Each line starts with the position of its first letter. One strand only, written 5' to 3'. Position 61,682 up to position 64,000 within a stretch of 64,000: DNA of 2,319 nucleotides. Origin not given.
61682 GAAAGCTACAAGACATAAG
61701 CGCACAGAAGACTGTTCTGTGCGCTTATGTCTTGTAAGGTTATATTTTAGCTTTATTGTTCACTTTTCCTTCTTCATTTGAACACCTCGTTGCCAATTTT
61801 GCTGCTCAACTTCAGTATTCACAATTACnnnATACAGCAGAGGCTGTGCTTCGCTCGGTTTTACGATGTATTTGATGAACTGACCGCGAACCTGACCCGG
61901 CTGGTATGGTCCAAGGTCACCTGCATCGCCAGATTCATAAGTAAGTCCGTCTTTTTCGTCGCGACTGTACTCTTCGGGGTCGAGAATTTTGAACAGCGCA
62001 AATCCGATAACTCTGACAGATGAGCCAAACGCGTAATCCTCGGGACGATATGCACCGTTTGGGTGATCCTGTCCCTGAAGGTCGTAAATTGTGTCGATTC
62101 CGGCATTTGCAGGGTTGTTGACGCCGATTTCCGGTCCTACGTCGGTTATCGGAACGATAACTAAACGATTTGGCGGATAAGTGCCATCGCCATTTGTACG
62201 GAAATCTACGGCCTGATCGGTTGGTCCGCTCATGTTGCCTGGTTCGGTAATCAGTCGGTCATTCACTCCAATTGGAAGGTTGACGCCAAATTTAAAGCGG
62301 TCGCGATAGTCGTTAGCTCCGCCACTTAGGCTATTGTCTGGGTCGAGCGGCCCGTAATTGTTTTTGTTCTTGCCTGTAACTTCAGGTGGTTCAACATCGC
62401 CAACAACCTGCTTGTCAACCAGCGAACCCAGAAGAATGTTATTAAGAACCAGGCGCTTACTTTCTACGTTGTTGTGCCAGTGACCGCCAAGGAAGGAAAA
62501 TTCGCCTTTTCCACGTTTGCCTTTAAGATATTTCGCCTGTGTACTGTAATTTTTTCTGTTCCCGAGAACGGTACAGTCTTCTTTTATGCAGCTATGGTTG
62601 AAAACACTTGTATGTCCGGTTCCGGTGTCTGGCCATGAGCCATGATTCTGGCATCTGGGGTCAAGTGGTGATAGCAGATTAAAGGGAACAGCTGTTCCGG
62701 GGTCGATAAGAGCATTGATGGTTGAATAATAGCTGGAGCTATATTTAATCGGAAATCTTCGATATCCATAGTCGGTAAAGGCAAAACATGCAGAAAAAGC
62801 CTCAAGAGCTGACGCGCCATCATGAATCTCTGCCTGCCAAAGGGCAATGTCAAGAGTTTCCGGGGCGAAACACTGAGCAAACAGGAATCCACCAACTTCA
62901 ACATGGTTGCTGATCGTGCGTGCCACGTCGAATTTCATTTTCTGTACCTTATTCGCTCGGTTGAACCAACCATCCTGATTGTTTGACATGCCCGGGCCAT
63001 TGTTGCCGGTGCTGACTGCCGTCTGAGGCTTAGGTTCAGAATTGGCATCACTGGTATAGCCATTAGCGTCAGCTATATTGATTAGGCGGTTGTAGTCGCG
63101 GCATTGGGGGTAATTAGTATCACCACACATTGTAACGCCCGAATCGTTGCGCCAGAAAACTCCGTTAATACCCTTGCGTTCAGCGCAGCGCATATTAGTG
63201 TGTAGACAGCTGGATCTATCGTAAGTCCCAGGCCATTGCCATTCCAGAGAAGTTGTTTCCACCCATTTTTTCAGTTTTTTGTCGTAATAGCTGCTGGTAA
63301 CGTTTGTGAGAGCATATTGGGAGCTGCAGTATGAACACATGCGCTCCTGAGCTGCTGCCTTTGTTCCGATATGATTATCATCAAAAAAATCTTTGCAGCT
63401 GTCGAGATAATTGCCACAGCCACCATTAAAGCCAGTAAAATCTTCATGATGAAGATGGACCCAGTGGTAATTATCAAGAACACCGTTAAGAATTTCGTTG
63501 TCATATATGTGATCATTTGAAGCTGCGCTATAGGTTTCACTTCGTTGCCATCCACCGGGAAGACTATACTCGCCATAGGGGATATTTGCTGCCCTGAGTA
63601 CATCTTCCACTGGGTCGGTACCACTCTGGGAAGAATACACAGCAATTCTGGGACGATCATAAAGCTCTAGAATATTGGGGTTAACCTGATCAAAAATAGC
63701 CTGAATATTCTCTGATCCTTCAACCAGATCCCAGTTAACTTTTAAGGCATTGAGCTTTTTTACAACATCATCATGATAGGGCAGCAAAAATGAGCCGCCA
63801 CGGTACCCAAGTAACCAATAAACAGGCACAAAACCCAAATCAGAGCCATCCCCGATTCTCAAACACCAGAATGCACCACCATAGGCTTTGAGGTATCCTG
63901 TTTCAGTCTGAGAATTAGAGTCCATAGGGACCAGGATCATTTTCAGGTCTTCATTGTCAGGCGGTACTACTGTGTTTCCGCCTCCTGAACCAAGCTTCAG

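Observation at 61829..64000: TadG-like pilus protein with an enzyme-like domain inserted in its Tad domain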

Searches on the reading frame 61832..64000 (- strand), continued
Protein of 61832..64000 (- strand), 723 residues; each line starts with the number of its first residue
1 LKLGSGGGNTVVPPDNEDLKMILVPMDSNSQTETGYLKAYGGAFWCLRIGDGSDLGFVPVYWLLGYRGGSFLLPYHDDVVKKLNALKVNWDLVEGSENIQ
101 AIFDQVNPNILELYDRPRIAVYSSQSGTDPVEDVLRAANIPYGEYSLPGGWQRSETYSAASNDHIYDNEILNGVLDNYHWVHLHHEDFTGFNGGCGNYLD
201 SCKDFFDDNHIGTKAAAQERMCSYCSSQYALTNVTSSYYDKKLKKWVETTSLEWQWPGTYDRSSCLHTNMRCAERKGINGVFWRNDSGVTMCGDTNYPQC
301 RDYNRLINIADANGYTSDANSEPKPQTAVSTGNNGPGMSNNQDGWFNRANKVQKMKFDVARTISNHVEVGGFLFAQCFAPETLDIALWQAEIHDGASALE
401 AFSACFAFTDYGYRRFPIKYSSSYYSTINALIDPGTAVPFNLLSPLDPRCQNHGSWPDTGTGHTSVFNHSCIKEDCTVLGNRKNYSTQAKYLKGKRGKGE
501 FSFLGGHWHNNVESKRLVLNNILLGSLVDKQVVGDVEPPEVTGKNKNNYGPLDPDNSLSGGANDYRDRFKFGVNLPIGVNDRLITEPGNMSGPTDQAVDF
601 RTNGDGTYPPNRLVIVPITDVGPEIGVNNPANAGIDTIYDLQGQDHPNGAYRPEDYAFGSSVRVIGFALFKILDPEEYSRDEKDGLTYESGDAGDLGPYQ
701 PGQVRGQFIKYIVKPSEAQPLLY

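Call 77: find_encoding_contigs(protein=P0070, flank=10000, max_places=1)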
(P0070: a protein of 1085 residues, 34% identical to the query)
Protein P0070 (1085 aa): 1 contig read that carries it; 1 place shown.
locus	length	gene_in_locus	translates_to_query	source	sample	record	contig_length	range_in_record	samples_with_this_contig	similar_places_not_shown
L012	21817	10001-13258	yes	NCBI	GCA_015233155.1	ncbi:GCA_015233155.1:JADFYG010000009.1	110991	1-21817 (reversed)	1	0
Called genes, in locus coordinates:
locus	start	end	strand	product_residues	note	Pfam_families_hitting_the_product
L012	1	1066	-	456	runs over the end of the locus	PF00437:T2SSE, PF27713:UCP018868 (weak)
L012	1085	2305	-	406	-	PF00072:Response_reg, PF10609:ParA, PF00142:Fer4_NifH (faint), PF01656:CbiA, PF02374:ArsA_ATPase (weak), PF13614:AAA_31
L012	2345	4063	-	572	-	PF13629:T2SS-T3SS_pil_N (weak), PF00263:Secretin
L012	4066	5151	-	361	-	PF16976:RcpC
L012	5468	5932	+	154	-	PF08238:Sel1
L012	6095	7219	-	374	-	-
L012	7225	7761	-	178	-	PF07811:TadE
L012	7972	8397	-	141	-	PF07811:TadE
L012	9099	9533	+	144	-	PF07811:TadE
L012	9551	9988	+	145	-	PF07811:TadE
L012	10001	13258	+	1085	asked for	-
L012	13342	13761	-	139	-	PF15919:HicB_lk_antitox, PF15970:HicB-like_2, PF01381:HTH_3 (weak)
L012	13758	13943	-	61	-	PF07927:HicA_toxin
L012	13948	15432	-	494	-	PF13400:Tad (faint)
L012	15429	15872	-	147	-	PF07811:TadE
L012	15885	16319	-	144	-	PF07811:TadE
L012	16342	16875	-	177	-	PF01478:Peptidase_A24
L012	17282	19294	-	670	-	PF10609:ParA, PF13614:AAA_31 (weak), PF01656:CbiA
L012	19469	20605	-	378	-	PF01041:DegT_DnrJ_EryC1, PF00266:Aminotran_5, PF01053:Cys_Met_Meta_PP, PF01212:Beta_elim_lyase (weak)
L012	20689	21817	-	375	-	PF00924:MS_channel_2nd, PF21082:MS_channel_3rd, PF00027:cNMP_binding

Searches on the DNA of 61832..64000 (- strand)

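Call 33: search_rna_families(source=L001, start=1, end=700, threshold=evalue, max_evalue=1)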
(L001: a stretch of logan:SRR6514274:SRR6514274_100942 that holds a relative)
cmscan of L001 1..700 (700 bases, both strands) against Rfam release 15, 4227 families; matches with E-value up to 1: 0.
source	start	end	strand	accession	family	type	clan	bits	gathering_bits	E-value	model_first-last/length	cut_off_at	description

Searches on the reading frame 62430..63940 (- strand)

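Call 3: search_protein_families(library=pfam, proteins=[window:62430-63940:-], max_evalue=1)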
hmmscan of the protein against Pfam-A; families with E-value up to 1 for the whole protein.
window:62430-63940:- (503 aa): 0 families

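Call 4: search_protein_families(library=ncbifam, proteins=[window:62430-63940:-], max_evalue=1)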
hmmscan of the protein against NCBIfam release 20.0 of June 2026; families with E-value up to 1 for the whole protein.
window:62430-63940:- (503 aa): 0 families

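Call 51: search_protein_representatives(protein=window:62430-63940:-)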
Query: 503 residues. Proteins with E-value up to 0.001 (for the whole library): 233; up to 1e-10: 82; up to 1e-30: 29. The best 150 are listed.
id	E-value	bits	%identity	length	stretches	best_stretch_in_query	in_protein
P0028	4.3e-158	543.8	54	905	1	2-503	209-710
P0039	5.7e-142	490.6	48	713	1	1-503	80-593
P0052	7.2e-113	394.6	50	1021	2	2-182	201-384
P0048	9.0e-109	381.0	46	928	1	2-503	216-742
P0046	1.3e-101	357.5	45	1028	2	1-212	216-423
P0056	9.2e-99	348.0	43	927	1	2-503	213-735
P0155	1.1e-97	344.5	43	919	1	1-490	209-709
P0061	1.4e-94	334.2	45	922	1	15-503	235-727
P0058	6.8e-84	298.9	43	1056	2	226-503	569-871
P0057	5.3e-81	289.4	45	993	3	67-380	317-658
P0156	7.3e-79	282.4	40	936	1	2-503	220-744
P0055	1.4e-76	274.8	40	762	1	7-503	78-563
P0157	1.5e-73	264.8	48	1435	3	328-503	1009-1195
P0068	3.5e-68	247.1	43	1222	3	313-503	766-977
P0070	5.8e-62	226.6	44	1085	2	234-503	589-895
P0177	2.1e-22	96.0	36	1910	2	3-169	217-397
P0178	7.3e-22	94.3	42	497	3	14-172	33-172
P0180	2.7e-21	92.4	40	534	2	2-193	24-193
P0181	1.6e-20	89.8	35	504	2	2-199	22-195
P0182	3.1e-20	88.9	35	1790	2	2-176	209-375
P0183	2.1e-19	86.2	43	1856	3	3-171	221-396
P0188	7.2e-17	77.8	35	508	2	330-488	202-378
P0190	2.7e-16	75.9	43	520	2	2-173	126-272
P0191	4.1e-16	75.3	36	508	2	330-488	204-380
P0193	3.0e-15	72.4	38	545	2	2-172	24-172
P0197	1.8e-14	69.9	30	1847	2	7-173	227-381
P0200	4.9e-14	68.4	37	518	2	330-493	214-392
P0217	3.2e-11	59.1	38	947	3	337-502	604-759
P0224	4.2e-10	55.5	40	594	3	88-177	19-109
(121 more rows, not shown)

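Call 60: search_protein_families(library=pfam, proteins=[P0177, P0183, P0157, P0180, P0190, P0193], max_evalue=0.01)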
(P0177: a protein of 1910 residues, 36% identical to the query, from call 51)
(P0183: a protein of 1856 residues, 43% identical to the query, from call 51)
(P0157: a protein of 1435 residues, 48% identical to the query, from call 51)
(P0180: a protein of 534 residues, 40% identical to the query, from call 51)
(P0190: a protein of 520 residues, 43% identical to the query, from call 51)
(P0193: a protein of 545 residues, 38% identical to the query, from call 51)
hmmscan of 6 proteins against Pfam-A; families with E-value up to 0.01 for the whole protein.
P0177 (1910 aa): 2 families
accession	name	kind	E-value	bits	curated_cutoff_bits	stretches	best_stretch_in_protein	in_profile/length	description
PF01833.30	TIG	-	2.7e-05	24.5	20.9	0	753-842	8-78/84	IPT/TIG domain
PF01835.25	MG2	-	3.7e-05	24.5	32.8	0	694-724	52-82/96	MG2 domain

P0183 (1856 aa): 2 families
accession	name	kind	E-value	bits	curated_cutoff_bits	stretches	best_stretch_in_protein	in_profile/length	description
PF13400.11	Tad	-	0.001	19.8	22.3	1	18-64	1-46/47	Putative Flp pilus-assembly TadE/G-like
PF01833.30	TIG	-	0.0091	16.4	20.9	0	843-913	3-68/84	IPT/TIG domain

P0157 (1435 aa): 0 families

P0180 (534 aa): 2 families
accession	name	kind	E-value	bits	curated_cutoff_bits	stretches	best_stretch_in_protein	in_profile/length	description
PF18962.6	Por_Secre_tail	-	2.1e-11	44.4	27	1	466-527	1-66/75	Secretion system C-terminal sorting domain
PF19910.5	DUF6383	-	0.0011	19.5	23.7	1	462-532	10-73/74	Domain of unknown function (DUF6383)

P0190 (520 aa): 0 families

P0193 (545 aa): 0 families

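Call 62: search_protein_families(library=pfam, proteins=[P0181, P0188, P0191, P0200, P0178, P0224, P0182, P0197, P0217], max_evalue=0.01)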
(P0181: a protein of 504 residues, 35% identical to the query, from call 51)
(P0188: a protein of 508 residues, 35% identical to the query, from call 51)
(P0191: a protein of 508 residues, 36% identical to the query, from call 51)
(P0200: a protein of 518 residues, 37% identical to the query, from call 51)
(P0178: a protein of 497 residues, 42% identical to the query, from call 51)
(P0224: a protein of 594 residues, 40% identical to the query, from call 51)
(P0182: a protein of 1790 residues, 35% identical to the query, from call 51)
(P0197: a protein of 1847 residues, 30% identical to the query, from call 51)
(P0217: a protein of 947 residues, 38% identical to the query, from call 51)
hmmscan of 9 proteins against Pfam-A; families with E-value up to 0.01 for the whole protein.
P0181 (504 aa): 2 families
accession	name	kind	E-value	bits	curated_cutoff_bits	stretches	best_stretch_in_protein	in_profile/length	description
PF18962.6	Por_Secre_tail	-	6.9e-11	42.7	27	1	425-499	2-75/75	Secretion system C-terminal sorting domain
PF23623.1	GBD_IRG7_N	-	0.00057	20.5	27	1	430-490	23-81/95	IRG7 N-terminal galactose binding domain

P0188 (508 aa): 1 family
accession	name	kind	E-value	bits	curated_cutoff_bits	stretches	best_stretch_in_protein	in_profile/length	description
PF18962.6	Por_Secre_tail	-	6.8e-15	55.6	27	1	431-507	1-75/75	Secretion system C-terminal sorting domain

P0191 (508 aa): 1 family
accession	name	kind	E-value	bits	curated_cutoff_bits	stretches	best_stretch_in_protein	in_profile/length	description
PF18962.6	Por_Secre_tail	-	7.3e-08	33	27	1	431-507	1-75/75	Secretion system C-terminal sorting domain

P0200 (518 aa): 1 family
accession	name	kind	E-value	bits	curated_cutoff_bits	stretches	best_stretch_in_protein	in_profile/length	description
PF18962.6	Por_Secre_tail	-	2.1e-13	50.8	27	1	442-516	3-75/75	Secretion system C-terminal sorting domain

P0178 (497 aa): 2 families
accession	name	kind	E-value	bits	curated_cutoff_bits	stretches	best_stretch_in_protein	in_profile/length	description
PF18962.6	Por_Secre_tail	-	3e-14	53.5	27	1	424-495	1-74/75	Secretion system C-terminal sorting domain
PF11589.14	DUF3244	-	5.3e-05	23.6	25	1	430-486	28-86/96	Domain of unknown function (DUF3244)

P0224 (594 aa): 0 families

P0182 (1790 aa): 4 families
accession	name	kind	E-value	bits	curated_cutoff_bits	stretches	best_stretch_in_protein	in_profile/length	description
PF01833.30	TIG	-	1.8e-12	47.5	20.9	1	392-473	10-70/84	IPT/TIG domain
PF13400.11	Tad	-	1.4e-06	29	22.3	1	12-56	1-44/47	Putative Flp pilus-assembly TadE/G-like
PF01835.25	MG2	-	5.5e-05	23.9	32.8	0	772-821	39-91/96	MG2 domain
PF10648.15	Gmad2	-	0.0011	19.7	25.7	0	1041-1064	16-39/86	Immunoglobulin-like domain of bacterial spore germination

P0197 (1847 aa): 3 families
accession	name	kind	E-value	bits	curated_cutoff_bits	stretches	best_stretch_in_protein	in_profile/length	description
PF01835.25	MG2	-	5.7e-09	36.7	32.8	0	554-595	43-84/96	MG2 domain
PF01833.30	TIG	-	0.0001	22.7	20.9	0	834-880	10-53/84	IPT/TIG domain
PF13400.11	Tad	-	0.0023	18.6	22.3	1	17-61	1-44/47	Putative Flp pilus-assembly TadE/G-like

P0217 (947 aa): 0 families

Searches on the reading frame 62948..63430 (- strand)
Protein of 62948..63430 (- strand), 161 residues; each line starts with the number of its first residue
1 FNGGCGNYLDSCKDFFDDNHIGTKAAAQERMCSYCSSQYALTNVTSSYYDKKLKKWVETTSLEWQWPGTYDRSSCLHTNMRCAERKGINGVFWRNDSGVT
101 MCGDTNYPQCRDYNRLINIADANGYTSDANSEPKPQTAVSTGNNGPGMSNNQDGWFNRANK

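Call 85: find_homologous_proteins(query=window:62948-63430:-, max_evalue=0.001)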
Query window:62948-63430:-: 9 candidates shared short words with the query, none scored E <= 0.001.
